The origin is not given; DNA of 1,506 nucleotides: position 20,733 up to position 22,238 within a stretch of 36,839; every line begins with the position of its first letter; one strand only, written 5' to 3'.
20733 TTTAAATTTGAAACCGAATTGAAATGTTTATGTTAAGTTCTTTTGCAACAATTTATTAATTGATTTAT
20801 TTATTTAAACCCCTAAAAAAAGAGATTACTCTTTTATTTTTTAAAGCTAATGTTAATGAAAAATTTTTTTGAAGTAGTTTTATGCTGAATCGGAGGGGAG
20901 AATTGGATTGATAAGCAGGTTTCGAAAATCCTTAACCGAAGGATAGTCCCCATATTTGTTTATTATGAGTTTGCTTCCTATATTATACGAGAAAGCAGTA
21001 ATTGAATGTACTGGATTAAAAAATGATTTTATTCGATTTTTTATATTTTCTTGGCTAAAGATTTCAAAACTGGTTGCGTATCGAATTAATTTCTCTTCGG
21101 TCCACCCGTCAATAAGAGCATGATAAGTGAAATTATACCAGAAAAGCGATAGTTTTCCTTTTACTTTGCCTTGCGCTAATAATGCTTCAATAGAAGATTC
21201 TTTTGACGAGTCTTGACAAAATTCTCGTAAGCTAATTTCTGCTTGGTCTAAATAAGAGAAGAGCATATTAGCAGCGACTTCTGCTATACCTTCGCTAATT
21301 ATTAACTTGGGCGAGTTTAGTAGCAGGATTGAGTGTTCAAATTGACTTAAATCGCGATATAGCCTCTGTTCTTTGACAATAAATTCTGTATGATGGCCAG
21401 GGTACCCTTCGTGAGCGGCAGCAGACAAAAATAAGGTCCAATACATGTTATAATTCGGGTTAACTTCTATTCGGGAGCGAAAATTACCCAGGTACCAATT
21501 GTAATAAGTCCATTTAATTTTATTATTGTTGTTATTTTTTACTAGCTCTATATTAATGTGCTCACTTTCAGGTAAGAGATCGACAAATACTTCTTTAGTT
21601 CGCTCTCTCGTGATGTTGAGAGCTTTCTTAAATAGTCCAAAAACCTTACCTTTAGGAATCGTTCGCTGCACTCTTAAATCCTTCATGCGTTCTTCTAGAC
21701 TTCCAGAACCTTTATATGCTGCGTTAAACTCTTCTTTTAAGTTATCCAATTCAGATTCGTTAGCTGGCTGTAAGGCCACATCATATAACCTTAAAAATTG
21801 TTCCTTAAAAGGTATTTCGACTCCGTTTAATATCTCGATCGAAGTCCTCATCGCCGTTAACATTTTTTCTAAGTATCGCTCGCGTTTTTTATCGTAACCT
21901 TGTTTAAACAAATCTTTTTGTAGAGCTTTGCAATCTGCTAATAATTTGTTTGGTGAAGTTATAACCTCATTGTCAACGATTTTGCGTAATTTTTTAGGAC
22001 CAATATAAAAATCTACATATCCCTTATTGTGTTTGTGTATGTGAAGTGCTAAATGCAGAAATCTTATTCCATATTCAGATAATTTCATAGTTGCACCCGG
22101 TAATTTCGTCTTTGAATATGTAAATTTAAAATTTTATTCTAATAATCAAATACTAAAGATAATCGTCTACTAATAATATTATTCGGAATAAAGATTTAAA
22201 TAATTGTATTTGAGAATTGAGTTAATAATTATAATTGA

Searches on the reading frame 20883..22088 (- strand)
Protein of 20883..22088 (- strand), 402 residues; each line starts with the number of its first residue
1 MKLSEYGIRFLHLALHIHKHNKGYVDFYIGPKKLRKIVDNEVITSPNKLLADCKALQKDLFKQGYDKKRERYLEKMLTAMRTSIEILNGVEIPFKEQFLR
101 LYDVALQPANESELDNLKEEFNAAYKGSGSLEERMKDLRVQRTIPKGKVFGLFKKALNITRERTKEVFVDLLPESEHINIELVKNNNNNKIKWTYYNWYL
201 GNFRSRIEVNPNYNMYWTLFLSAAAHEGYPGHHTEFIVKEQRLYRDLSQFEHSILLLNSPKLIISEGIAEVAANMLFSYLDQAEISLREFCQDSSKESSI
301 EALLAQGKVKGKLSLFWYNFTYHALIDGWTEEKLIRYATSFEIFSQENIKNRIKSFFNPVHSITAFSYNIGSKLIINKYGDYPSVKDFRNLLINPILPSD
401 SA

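Call 59: search_protein_families(library=pfam, proteins=[window:20883-22088:-], max_evalue=0.01)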
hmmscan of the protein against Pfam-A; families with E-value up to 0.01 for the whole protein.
window:20883-22088:- (402 aa): 1 family
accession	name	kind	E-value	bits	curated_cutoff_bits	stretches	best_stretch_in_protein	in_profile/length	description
PF05960.17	DUF885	-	0.00075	19.7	32.4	0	195-241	345-382/532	Bacterial protein of unknown function (DUF885)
